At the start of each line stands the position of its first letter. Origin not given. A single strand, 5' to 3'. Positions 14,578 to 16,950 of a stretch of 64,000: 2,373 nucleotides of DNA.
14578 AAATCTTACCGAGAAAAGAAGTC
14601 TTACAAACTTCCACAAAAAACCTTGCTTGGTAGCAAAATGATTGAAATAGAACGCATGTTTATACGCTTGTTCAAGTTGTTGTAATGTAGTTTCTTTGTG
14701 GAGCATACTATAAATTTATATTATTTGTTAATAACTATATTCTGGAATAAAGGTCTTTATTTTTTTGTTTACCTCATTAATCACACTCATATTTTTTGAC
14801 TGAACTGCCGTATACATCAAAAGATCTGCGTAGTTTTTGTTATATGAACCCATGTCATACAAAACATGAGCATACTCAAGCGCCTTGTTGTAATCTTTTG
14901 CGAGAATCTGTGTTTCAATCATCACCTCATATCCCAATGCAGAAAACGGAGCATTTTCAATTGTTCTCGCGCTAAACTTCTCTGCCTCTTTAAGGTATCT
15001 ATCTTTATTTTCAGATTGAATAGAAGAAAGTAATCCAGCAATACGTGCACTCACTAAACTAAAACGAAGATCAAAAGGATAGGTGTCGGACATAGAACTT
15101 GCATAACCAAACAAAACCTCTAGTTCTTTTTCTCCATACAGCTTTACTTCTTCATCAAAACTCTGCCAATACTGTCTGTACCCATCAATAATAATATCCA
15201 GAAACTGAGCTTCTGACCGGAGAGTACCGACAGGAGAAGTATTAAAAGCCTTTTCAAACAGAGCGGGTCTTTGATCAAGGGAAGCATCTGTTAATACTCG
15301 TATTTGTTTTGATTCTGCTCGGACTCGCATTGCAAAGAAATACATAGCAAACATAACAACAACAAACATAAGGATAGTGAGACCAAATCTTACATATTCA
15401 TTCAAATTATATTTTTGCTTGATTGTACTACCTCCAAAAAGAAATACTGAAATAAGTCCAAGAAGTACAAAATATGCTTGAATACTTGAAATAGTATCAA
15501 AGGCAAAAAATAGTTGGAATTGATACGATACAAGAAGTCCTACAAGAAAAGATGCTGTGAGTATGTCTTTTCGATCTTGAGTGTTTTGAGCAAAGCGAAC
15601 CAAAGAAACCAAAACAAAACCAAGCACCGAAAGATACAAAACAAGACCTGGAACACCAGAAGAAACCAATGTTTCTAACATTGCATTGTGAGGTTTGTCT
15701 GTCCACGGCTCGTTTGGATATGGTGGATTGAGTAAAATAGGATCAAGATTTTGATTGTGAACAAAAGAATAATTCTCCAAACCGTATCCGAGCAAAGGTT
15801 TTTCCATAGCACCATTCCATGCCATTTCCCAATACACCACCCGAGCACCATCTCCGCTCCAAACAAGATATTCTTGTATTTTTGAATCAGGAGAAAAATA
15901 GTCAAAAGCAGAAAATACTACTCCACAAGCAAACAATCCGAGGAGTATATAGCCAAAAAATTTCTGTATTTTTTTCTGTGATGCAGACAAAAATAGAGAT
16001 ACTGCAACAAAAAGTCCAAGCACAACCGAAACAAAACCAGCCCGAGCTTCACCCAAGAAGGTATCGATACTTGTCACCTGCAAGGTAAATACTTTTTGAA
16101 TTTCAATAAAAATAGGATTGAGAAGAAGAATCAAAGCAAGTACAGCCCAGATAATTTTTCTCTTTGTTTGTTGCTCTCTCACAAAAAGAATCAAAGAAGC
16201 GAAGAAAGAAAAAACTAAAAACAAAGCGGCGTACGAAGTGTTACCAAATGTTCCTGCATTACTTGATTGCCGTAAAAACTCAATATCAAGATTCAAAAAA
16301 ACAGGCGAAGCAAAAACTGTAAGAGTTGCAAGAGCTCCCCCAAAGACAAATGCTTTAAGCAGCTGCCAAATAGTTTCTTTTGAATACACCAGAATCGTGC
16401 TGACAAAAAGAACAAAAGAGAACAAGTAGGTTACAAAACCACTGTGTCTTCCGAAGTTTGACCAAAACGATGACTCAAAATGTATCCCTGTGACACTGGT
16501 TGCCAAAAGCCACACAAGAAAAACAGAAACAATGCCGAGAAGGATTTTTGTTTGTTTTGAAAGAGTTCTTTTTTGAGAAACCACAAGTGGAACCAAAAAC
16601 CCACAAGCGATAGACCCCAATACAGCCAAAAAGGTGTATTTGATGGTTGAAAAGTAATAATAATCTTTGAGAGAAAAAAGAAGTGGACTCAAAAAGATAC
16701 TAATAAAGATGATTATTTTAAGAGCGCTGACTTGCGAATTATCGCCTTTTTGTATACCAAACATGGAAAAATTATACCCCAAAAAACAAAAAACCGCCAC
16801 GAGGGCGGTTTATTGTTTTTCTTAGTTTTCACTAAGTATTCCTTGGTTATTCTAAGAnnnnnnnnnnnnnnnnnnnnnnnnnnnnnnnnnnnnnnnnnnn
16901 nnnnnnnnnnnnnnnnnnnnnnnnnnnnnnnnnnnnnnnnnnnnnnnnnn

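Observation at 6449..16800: Compact surface-glycan locus (Wzx/Wzy_C-type) next to an acidic surface protein: candidate protein O-glycosylation (S-layer-glycan-like) system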

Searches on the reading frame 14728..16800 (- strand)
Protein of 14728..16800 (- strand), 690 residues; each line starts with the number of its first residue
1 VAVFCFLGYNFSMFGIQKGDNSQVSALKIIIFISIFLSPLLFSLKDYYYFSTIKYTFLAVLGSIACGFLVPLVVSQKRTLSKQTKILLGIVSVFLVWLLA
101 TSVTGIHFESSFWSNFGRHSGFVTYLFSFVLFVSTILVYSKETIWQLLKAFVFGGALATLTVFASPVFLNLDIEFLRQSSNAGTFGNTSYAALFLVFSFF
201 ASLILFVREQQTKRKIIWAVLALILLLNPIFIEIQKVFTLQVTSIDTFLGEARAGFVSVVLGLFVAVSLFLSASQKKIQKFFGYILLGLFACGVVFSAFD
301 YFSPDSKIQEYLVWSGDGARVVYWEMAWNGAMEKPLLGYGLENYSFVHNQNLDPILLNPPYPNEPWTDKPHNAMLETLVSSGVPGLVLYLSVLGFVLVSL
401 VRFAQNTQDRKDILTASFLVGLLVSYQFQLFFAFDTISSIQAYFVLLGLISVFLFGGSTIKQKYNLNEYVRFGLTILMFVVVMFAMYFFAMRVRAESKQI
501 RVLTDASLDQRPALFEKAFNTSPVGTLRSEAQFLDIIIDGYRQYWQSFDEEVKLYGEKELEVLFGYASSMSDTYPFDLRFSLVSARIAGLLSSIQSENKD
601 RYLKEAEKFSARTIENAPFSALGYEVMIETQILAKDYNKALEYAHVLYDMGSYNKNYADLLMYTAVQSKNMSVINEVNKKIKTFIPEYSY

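Call 3: search_protein_families(library=pfam, proteins=[window:14728-16800:-], max_evalue=0.01)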
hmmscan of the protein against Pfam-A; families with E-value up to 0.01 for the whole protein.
window:14728-16800:- (690 aa): 1 family
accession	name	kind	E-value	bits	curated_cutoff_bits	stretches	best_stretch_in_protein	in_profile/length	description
PF04932.20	Wzy_C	-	2.3e-17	63.6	31.7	1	244-390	7-149/149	O-Antigen ligase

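Call 8: find_homologous_proteins(query=window:14728-16800:-, max_evalue=0.00001)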
Query window:14728-16800:- (690 aa): 35 proteins with E <= 0.00001 among 8000 candidates.
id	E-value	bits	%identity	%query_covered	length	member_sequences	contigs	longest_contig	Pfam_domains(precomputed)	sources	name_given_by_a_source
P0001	0.0e+0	1365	91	98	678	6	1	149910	PF04932.21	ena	-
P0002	0.0e+0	1229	82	98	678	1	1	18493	PF04932.21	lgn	-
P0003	2.0e-181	623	47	92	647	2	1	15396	PF04932.21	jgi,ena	-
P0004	4.1e-181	622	48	93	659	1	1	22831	PF04932.21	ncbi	-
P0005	5.8e-166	572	40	98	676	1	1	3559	PF04932.21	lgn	-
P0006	5.3e-152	526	39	98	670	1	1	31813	PF04932.21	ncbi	-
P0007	5.1e-150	519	39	98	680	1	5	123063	PF04932.21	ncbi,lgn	-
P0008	3.2e-128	447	38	82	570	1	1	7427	PF04932.21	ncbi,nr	ncbi:O-antigen ligase family protein, partial [Candidatus Nomurabacteria bacterium]|nr:O-antigen lig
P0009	3.9e-29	120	27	67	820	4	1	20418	PF14559.13,PF13431.13,PF12895.14,PF13424.13,PF13176.13,PF21033.5,PF13428.13,PF13181.13,PF04932.21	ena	-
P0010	2.2e-27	114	28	63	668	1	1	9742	PF04932.21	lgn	-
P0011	4.3e-25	107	29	61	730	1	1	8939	PF13431.13,PF23914.2,PF13414.13,PF13176.13,PF12569.15,PF13428.13,PF14559.13,PF13371.13,PF00515.35,PF12895.14,PF13424.13,PF21033.5,PF13432.13,PF13181.13,PF14561.13,PF07719.24,PF13174.13,PF04932.21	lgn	-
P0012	5.7e-25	106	30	63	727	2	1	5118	PF13431.13,PF23914.2,PF13414.13,PF13176.13,PF12569.15,PF13428.13,PF14559.13,PF00515.35,PF12895.14,PF13424.13,PF21033.5,PF13432.13,PF13181.13,PF14561.13,PF07719.24,PF13174.13,PF04932.21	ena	-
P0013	2.3e-24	104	27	65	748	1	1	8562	PF13181.13,PF04932.21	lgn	-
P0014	2.8e-24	104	28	54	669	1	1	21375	PF04932.21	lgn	-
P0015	5.4e-23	100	27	42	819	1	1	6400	PF14559.13,PF13431.13,PF13424.13,PF21033.5,PF13428.13,PF13181.13,PF07719.24,PF04932.21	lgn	-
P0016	9.1e-22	96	29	50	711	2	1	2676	PF14559.13,PF23914.2,PF13424.13,PF13432.13,PF13181.13,PF07719.24,PF04932.21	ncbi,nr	ncbi:O-antigen ligase family protein, partial [Candidatus Kaiserbacteria bacterium]|nr:O-antigen lig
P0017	1.5e-21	95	26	74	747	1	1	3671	PF13431.13,PF23914.2,PF25058.2,PF13176.13,PF12569.15,PF13428.13,PF14559.13,PF00515.35,PF12895.14,PF13424.13,PF21033.5,PF13432.13,PF13181.13,PF07719.24,PF04932.21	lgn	-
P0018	3.8e-20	90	26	61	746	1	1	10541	PF04932.21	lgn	-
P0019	1.1e-19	89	27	53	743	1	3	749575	PF23914.2,PF13414.13,PF13428.13,PF14559.13,PF00515.35,PF12895.14,PF13424.13,PF21033.5,PF13432.13,PF13181.13,PF14561.13,PF07719.24,PF04932.21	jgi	jgi:O-antigen ligase/tetratricopeptide (TPR) repeat protein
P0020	1.2e-19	89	27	62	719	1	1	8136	PF14559.13,PF23914.2,PF00515.35,PF13424.13,PF13428.13,PF13181.13,PF07719.24,PF04932.21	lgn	-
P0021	2.4e-19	88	26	63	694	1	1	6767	PF04932.21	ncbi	ncbi:MAG: O-antigen ligase family protein [Bacteriovoracia bacterium]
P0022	4.0e-19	87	24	83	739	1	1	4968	PF14559.13,PF13431.13,PF12895.14,PF12569.15,PF13428.13,PF13181.13,PF14561.13,PF07719.24,PF04932.21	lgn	-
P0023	2.5e-16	78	24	51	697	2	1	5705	PF14559.13,PF13428.13,PF07719.24,PF04932.21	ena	-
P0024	3.3e-16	77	26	61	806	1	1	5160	PF14559.13,PF13431.13,PF23914.2,PF00515.35,PF12895.14,PF13432.13,PF13428.13,PF13181.13,PF07719.24,PF04932.21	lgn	-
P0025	6.3e-15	73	27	49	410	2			PF04932.21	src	-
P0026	6.7e-15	73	27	72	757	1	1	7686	PF14559.13,PF13431.13,PF13181.13,PF07719.24,PF04932.21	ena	-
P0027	3.7e-14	70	27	62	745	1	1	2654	PF14559.13,PF13428.13,PF13181.13,PF07719.24,PF04932.21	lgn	-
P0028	1.7e-13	68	24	89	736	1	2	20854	PF14559.13,PF04932.21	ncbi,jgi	jgi:O-antigen ligase/tetratricopeptide (TPR) repeat protein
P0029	1.4e-12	65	25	48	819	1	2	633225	PF14559.13,PF23914.2,PF00515.35,PF12895.14,PF21033.5,PF13432.13,PF13428.13,PF13181.13,PF07719.24,PF04932.21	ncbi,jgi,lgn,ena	jgi:cytochrome c-type biogenesis protein CcmH/NrfG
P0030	1.4e-11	62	36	14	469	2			PF04932.21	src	-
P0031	1.5e-11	62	27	46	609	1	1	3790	PF13181.13,PF07719.24,PF04932.21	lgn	-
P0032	1.5e-9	55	22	61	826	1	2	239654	PF14559.13,PF00515.35,PF12895.14,PF13424.13,PF09295.17,PF13428.13,PF13181.13,PF07719.24,PF04932.21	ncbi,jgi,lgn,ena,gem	-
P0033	3.5e-9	54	26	61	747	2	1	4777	PF04932.21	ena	-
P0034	1.2e-7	49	28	27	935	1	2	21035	PF00254.35,PF04932.21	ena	-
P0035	1.6e-6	45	23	64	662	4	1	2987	PF23914.2,PF07719.24,PF04932.21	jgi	jgi:O-antigen ligase/Flp pilus assembly protein TadD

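Call 9: find_encoding_contigs(protein=P0001, flank=10000, max_places=3)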
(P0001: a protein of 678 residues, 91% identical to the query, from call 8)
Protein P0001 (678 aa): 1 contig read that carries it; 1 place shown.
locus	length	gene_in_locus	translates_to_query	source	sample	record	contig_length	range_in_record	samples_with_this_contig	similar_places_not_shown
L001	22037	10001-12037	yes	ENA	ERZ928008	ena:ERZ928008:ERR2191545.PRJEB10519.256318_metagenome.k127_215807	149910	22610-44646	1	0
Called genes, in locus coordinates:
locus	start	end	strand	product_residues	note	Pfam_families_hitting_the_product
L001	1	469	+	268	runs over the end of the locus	PF01026:TatD_DNase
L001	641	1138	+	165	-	PF01250:Ribosomal_S6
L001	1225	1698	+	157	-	PF00436:SSB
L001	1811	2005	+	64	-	PF01084:Ribosomal_S18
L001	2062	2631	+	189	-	PF08207:EFP_N, PF01132:EFP (weak), PF09285:Elong-fact-P_C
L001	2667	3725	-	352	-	PF00154:RecA_N, PF06745:ATPase (weak), PF08423:Rad51, PF27531:MT3502_N (weak), PF01637:ATPase_2 (faint), PF21096:RecA_C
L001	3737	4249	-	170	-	-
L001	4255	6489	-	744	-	PF17854:FtsK_alpha, PF01580:FtsK_SpoIIIE, PF09397:FtsK_gamma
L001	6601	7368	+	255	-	-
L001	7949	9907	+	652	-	PF01471:PG_binding_1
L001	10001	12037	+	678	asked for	PF04932:Wzy_C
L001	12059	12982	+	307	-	PF05050:Methyltransf_21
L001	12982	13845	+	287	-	PF00535:Glycos_transf_2, PF10111:Glyco_tranf_2_2, PF13641:Glyco_tranf_2_3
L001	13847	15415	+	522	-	PF05050:Methyltransf_21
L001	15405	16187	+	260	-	-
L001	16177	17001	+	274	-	PF00535:Glycos_transf_2, PF10111:Glyco_tranf_2_2, PF13641:Glyco_tranf_2_3 (weak)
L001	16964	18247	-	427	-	PF01943:Polysacc_synt, PF13440:Polysacc_synt_3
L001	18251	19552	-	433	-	PF02397:Bac_transf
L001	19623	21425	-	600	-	PF12229:PG_binding_4 (weak), PF04294:VanW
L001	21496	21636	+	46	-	-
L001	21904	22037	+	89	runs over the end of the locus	PF00253:Ribosomal_S14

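Call 10: find_encoding_contigs(protein=P0004, flank=10000, max_places=3)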
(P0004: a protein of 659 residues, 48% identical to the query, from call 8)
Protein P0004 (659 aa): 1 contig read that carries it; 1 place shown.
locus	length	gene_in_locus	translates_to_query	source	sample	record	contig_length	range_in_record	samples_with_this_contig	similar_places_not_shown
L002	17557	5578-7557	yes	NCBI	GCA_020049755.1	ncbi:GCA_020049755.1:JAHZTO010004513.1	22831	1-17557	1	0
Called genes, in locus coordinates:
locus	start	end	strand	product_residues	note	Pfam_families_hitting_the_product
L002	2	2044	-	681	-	?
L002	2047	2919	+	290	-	-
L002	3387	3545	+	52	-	-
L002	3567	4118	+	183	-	PF01471:PG_binding_1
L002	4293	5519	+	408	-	-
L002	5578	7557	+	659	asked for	PF04932:Wzy_C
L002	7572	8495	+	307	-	PF05050:Methyltransf_21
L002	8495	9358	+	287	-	PF00535:Glycos_transf_2, PF10111:Glyco_tranf_2_2, PF13641:Glyco_tranf_2_3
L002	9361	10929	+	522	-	PF05050:Methyltransf_21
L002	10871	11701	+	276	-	-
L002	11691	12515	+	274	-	PF00535:Glycos_transf_2, PF10111:Glyco_tranf_2_2, PF13641:Glyco_tranf_2_3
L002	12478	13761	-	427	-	PF01943:Polysacc_synt, PF13440:Polysacc_synt_3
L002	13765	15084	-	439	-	PF02397:Bac_transf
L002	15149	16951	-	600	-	PF12229:PG_binding_4, PF04294:VanW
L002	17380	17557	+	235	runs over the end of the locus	-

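Call 11: find_encoding_contigs(protein=P0007, flank=10000, max_places=3)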
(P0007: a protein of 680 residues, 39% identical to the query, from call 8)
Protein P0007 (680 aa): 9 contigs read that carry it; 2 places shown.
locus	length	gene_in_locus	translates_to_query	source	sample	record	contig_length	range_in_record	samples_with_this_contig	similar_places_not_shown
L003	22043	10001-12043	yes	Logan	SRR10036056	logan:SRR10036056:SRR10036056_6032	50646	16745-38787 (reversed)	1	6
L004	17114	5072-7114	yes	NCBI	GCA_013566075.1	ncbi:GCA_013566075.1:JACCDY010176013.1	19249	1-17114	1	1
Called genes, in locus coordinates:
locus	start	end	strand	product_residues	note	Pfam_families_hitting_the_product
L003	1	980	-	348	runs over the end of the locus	PF00154:RecA_N, PF08423:Rad51, PF06745:ATPase (weak), PF27531:MT3502_N (weak), PF01637:ATPase_2 (weak), PF21096:RecA_C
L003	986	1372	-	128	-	-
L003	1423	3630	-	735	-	PF13491:FtsK_4TM (weak), PF17854:FtsK_alpha, PF01580:FtsK_SpoIIIE, PF09397:FtsK_gamma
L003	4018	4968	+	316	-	-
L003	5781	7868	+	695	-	PF01471:PG_binding_1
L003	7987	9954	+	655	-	PF04932:Wzy_C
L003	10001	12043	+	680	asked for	PF04932:Wzy_C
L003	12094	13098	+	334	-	PF01073:3Beta_HSD, PF01370:Epimerase, PF02719:Polysacc_synt_2, PF04321:RmlD_sub_bind, PF05368:NmrA (weak), PF13460:NAD_binding_10, PF16363:GDP_Man_Dehyd, PF07993:NAD_binding_4, +1 more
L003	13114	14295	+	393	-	PF13439:Glyco_transf_4, PF13579:Glyco_trans_4_4, PF20706:GT4-conflict, PF00534:Glycos_transf_1, PF13692:Glyco_trans_1_4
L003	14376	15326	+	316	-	PF01073:3Beta_HSD (weak), PF01370:Epimerase, PF04321:RmlD_sub_bind, PF16363:GDP_Man_Dehyd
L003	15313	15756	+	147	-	PF00908:dTDP_sugar_isom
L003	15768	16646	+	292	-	PF01370:Epimerase, PF04321:RmlD_sub_bind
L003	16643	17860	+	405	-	PF02350:Epimerase_2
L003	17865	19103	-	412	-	PF00534:Glycos_transf_1, PF13692:Glyco_trans_1_4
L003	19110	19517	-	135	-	PF14667:Polysacc_synt_C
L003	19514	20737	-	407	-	PF08421:Methyltransf_13, PF13489:Methyltransf_23, PF08241:Methyltransf_11, PF08242:Methyltransf_12, PF13649:Methyltransf_25 (weak), PF13847:Methyltransf_31 (weak), PF08484:Methyltransf_14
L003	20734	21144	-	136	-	-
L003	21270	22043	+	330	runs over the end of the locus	PF01370:Epimerase, PF04321:RmlD_sub_bind, PF16363:GDP_Man_Dehyd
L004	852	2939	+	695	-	PF01471:PG_binding_1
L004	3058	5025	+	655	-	PF04932:Wzy_C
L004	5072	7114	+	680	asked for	PF04932:Wzy_C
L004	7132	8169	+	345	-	PF05368:NmrA (weak), PF01073:3Beta_HSD, PF01370:Epimerase, PF02719:Polysacc_synt_2, PF04321:RmlD_sub_bind, PF13460:NAD_binding_10, PF16363:GDP_Man_Dehyd, PF07993:NAD_binding_4, +1 more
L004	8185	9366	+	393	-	PF13439:Glyco_transf_4, PF13579:Glyco_trans_4_4, PF20706:GT4-conflict, PF00534:Glycos_transf_1, PF13692:Glyco_trans_1_4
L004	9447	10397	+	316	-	PF01073:3Beta_HSD (weak), PF01370:Epimerase, PF04321:RmlD_sub_bind, PF16363:GDP_Man_Dehyd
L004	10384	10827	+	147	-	PF00908:dTDP_sugar_isom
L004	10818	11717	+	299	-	PF01370:Epimerase, PF04321:RmlD_sub_bind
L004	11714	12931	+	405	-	PF02350:Epimerase_2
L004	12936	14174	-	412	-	PF00534:Glycos_transf_1, PF13692:Glyco_trans_1_4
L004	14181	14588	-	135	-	PF14667:Polysacc_synt_C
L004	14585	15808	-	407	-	PF08421:Methyltransf_13, PF13489:Methyltransf_23, PF08241:Methyltransf_11, PF08242:Methyltransf_12, PF13649:Methyltransf_25 (weak), PF13847:Methyltransf_31 (weak), PF08484:Methyltransf_14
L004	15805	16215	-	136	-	-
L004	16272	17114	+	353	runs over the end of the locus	PF01370:Epimerase, PF04321:RmlD_sub_bind, PF16363:GDP_Man_Dehyd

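Call 12: find_encoding_contigs(protein=P0006, flank=10000, max_places=3)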
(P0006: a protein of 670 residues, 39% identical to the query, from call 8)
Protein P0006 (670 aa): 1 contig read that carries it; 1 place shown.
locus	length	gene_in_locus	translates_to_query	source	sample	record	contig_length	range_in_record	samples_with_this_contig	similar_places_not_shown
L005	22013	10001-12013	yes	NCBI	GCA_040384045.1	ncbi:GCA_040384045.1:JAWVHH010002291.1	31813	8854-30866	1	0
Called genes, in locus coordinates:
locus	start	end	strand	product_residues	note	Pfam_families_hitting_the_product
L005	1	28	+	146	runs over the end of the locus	PF00436:SSB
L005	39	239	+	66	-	PF01084:Ribosomal_S18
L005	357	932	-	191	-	PF08207:EFP_N (weak), PF01132:EFP (weak), PF09285:Elong-fact-P_C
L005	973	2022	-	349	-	PF00154:RecA_N, PF08423:Rad51, PF06745:ATPase, PF27531:MT3502_N (faint), PF01637:ATPase_2 (weak), PF21096:RecA_C (weak)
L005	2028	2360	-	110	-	PF09136:Glucodextran_B (weak)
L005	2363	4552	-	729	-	PF13491:FtsK_4TM (weak), PF17854:FtsK_alpha, PF01580:FtsK_SpoIIIE, PF09397:FtsK_gamma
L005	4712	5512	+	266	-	-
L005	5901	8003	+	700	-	PF01471:PG_binding_1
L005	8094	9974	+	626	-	PF04932:Wzy_C, PF07719:TPR_2 (faint)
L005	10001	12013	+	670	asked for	PF04932:Wzy_C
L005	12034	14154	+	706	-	PF04932:Wzy_C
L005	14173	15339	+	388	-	PF13439:Glyco_transf_4, PF13579:Glyco_trans_4_4, PF20706:GT4-conflict, PF00534:Glycos_transf_1, PF13692:Glyco_trans_1_4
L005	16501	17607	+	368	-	PF02350:Epimerase_2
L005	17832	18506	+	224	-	PF01135:PCMT (faint), PF05050:Methyltransf_21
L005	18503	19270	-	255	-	PF05175:MTS (weak), PF02475:TRM5-TYW2_MTfase, PF05050:Methyltransf_21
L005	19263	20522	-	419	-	PF13692:Glyco_trans_1_4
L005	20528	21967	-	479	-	PF01943:Polysacc_synt, PF03023:MurJ, PF13440:Polysacc_synt_3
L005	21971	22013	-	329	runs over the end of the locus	?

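Call 16: search_protein_families(library=ncbifam, proteins=[window:14728-16800:-], max_evalue=0.01)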
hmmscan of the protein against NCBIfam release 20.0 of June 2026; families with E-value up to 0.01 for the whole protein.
window:14728-16800:- (690 aa): 0 families
